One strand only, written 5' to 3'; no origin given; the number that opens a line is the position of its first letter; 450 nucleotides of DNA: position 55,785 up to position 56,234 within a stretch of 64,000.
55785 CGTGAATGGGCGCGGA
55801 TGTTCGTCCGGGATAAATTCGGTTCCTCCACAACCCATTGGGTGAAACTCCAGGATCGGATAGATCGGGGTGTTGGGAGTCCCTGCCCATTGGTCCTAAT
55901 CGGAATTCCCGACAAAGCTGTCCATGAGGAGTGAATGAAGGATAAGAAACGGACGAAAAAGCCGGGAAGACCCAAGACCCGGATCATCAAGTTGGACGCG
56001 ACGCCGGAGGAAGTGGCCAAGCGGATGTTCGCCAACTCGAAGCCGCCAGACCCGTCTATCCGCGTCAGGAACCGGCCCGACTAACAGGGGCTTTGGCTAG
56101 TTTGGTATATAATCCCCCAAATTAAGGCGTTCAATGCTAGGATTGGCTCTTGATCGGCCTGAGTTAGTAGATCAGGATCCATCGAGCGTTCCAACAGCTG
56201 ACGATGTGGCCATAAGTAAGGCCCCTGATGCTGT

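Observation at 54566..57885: Candidate four-gene defense module: MT-A70 MTase, overlapping putative REase, 49-aa basic ORF and a GreA/B-C + PIN-like protein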

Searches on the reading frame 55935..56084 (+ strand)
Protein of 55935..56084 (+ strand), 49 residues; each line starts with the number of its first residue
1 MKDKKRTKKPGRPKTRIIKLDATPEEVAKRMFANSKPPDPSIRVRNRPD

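Call 3: search_protein_families(library=pfam, proteins=[window:55935-56084:+], max_evalue=0.1)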
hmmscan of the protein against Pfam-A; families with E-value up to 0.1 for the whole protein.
window:55935-56084:+ (49 aa): 0 families

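Call 4: search_protein_families(library=padloc, proteins=[window:55935-56084:+], max_evalue=0.1)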
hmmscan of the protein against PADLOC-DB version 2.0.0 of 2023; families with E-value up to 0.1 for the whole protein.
window:55935-56084:+ (49 aa): 0 families

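Call 39: search_protein_families(library=ncbifam, proteins=[window:55935-56084:+], max_evalue=0.01)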
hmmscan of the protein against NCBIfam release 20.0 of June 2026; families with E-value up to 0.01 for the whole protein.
window:55935-56084:+ (49 aa): 0 families

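Call 64: find_homologous_proteins(query=window:55935-56081:+, max_evalue=0.01)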
Query window:55935-56081:+ (49 aa): 23 proteins with E <= 0.01 among 23 candidates.
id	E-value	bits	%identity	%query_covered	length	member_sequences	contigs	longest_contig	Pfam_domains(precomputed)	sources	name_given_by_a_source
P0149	5.8e-23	96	100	100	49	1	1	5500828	-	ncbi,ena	-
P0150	6.0e-16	74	90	84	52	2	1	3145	-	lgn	-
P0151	5.0e-15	72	84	78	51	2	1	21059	-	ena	-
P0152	1.2e-14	70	85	84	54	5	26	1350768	-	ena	-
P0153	5.5e-14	68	80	82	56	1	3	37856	-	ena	-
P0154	1.6e-13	67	76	84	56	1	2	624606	-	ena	-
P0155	2.5e-13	66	80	84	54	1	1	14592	-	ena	-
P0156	4.3e-12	62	73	100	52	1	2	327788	-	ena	-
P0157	2.9e-11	60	68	100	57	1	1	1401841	-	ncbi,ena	-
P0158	1.2e-10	58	69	92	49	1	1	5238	-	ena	-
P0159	1.6e-10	58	68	90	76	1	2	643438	-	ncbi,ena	-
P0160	2.0e-10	57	83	71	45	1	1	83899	-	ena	-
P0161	9.0e-10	55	66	96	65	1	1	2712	-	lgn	-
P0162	9.4e-10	55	66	71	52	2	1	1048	-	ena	-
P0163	6.4e-9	53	67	86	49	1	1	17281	-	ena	-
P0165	5.7e-8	50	64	67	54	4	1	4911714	-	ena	-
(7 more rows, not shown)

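Call 65: find_encoding_contigs(protein=P0152, flank=4000, max_places=8)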
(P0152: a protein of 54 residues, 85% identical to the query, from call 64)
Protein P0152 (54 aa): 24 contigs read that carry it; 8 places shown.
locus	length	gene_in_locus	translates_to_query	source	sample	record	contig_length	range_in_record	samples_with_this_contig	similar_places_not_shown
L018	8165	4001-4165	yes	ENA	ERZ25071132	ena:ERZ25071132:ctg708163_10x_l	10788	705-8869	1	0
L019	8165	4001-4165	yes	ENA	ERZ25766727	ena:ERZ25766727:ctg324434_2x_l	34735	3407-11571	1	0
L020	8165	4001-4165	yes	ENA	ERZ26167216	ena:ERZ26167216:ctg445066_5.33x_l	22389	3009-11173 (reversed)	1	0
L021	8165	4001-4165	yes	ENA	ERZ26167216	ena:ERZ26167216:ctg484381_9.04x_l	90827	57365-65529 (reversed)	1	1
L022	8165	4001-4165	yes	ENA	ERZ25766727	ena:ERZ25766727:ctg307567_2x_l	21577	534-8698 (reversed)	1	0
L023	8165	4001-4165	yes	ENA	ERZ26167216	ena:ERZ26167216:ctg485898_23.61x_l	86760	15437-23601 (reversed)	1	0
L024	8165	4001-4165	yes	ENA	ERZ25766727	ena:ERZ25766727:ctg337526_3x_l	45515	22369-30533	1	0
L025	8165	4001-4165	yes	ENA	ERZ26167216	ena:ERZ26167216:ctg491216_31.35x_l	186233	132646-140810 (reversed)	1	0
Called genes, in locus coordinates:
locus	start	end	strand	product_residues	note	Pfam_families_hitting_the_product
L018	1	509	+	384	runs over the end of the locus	PF01527:HTH_Tnp_1, PF13518:HTH_28 (faint), PF13276:HTH_21, PF00665:rve, PF13683:rve_3, PF13333:rve_2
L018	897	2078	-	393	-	PF01609:DDE_Tnp_1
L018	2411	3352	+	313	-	PF12760:Zn_ribbon_IS1595 (weak), PF12762:DDE_Tnp_IS1595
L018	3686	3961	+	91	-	PF07799:DUF1643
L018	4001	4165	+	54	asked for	-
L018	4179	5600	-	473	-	PF13701:DDE_Tnp_1_4, PF01609:DDE_Tnp_1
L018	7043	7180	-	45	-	-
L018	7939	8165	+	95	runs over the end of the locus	-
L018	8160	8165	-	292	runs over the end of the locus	PF01609:DDE_Tnp_1, PF13701:DDE_Tnp_1_4, PF13546:DDE_5 (faint)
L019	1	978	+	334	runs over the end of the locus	-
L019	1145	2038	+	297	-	PF02633:Creatininase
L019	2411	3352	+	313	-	PF12760:Zn_ribbon_IS1595 (weak), PF12762:DDE_Tnp_IS1595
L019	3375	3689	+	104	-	-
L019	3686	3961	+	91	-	PF07799:DUF1643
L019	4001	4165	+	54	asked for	-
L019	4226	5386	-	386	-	PF20320:DUF6615 (weak)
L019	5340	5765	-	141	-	-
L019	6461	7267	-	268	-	PF13276:HTH_21, PF00665:rve, PF13683:rve_3, PF13333:rve_2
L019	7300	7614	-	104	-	PF01527:HTH_Tnp_1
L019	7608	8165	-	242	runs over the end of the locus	-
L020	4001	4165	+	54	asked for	-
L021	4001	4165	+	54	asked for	-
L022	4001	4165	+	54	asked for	-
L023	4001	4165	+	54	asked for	-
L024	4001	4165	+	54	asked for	-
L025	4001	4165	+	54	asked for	-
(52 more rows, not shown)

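Call 66: find_encoding_contigs(protein=P0157, flank=4000, max_places=3)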
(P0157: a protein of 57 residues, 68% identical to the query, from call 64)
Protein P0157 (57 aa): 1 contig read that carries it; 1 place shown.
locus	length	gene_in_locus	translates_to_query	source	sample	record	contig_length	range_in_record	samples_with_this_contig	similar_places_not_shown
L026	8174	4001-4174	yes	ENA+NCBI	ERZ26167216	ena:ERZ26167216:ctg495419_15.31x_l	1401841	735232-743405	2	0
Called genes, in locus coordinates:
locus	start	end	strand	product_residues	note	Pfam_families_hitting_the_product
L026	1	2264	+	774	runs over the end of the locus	PF02384:N6_Mtase, PF01170:UPF0020 (weak), PF01420:Methylase_S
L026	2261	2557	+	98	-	PF12762:DDE_Tnp_IS1595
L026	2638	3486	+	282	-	PF01555:N6_N4_Mtase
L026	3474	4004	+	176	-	PF09195:Endonuc-BglII (weak)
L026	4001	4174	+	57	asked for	-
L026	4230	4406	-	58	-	-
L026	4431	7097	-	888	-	PF02384:N6_Mtase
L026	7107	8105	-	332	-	PF12760:Zn_ribbon_IS1595, PF12762:DDE_Tnp_IS1595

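Call 84: search_protein_families(library=phrogs, proteins=[window:55935-56084:+, L019:3686-3961:+], max_evalue=0.01)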
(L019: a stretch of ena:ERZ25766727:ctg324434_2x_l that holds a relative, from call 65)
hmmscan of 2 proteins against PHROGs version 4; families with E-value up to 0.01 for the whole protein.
window:55935-56084:+ (49 aa): 0 families

L019:3686-3961:+ (91 aa): 1 family
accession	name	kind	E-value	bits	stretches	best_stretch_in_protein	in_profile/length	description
phrog_3230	-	unknown function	2.1e-10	41.6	1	10-68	105-163/167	-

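Call 86: find_encoding_contigs(protein=P0159, flank=3500, max_places=3)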
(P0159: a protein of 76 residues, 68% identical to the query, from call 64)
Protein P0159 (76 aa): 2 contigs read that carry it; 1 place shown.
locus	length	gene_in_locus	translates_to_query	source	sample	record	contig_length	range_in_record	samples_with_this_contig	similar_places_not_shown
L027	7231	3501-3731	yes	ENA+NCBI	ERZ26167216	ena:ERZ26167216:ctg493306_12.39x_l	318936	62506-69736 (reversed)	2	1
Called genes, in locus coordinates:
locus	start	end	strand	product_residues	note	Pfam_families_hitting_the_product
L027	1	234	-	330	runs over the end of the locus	PF00248:Aldo_ket_red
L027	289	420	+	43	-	-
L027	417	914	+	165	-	-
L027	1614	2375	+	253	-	PF12762:DDE_Tnp_IS1595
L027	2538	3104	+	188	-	PF13274:SocA_Panacea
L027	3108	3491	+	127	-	-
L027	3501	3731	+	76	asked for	-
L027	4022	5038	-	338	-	PF13701:DDE_Tnp_1_4, PF01609:DDE_Tnp_1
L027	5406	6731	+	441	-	PF05598:DUF772, PF01609:DDE_Tnp_1, PF13751:DDE_Tnp_1_6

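Call 87: find_encoding_contigs(protein=P0165, flank=3500, max_places=3)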
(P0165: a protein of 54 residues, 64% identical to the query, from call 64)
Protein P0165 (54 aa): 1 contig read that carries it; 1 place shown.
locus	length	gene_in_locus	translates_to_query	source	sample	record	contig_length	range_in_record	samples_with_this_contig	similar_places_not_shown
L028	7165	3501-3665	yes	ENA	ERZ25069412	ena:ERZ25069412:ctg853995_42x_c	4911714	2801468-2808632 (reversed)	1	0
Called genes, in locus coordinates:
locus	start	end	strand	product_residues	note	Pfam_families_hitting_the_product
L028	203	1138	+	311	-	PF12760:Zn_ribbon_IS1595, PF12762:DDE_Tnp_IS1595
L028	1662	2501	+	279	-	-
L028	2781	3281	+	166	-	-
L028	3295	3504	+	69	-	-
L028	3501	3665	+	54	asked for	-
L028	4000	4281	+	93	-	-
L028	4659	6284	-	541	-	PF00587:tRNA-synt_2b, PF03129:HGTP_anticodon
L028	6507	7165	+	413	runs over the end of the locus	PF02515:CoA_transf_3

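Call 91: search_protein_representatives(protein=window:55935-56081:+)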
Query: 49 residues. Proteins with E-value up to 0.001 (for the whole library): 73; up to 1e-10: 3; up to 1e-30: 0. The best 73 are listed.
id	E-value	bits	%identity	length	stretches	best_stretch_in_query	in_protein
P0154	5.2e-14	66.8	72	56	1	3-49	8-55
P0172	3.6e-11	58.0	71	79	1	5-49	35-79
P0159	5.0e-11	57.6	67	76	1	5-49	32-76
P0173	1.3e-10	56.3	69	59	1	7-49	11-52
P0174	3.0e-09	52.1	62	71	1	3-47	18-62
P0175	4.5e-09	51.5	60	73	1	5-46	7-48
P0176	7.3e-09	50.9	59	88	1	2-46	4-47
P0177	1.9e-08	49.6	56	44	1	7-45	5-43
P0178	2.2e-08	49.4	59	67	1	3-47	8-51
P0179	3.0e-08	49.0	53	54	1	3-49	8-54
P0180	3.9e-08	48.6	57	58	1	4-45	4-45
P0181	4.0e-08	48.6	54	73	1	2-47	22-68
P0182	4.9e-08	48.3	55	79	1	6-47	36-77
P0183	6.8e-08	47.9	62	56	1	8-47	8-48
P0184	2.9e-07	45.9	70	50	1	8-44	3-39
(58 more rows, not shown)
